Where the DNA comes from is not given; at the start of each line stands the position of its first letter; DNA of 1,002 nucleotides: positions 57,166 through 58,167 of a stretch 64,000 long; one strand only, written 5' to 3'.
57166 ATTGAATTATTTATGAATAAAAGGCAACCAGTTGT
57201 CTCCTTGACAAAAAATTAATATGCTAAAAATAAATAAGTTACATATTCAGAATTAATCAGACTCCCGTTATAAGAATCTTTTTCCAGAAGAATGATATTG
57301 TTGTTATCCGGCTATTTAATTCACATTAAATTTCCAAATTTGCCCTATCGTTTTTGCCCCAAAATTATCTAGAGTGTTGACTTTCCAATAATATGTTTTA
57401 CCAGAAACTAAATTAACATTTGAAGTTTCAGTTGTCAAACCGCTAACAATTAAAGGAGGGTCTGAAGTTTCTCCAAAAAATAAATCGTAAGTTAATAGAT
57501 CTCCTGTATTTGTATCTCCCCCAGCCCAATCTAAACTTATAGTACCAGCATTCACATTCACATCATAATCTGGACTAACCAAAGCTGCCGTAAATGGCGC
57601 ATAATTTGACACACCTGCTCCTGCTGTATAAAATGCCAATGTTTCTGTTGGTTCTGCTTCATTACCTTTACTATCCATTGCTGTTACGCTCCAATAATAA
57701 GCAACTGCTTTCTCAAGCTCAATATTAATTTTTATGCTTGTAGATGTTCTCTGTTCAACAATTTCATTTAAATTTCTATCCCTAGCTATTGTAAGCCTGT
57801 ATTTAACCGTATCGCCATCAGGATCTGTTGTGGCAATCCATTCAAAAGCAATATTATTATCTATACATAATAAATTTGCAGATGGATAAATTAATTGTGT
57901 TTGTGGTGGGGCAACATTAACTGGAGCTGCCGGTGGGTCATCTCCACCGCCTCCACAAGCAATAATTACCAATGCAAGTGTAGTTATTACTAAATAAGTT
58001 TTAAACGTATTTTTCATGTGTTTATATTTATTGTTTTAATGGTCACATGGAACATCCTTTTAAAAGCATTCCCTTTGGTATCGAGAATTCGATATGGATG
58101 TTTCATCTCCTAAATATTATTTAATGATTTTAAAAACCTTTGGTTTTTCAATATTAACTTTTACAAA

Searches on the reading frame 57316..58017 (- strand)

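Call 28: search_protein_families(library=pfam, proteins=[window:57316-58017:-])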
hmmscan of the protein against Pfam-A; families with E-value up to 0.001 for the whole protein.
window:57316-58017:- (233 aa): 1 family
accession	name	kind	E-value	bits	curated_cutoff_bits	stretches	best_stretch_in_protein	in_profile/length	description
PF25788.1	Ig_Rha78A_N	-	7.9e-09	36.2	27.4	1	50-132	13-102/105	Rha78A-like, N-terminal immunoglobulin domain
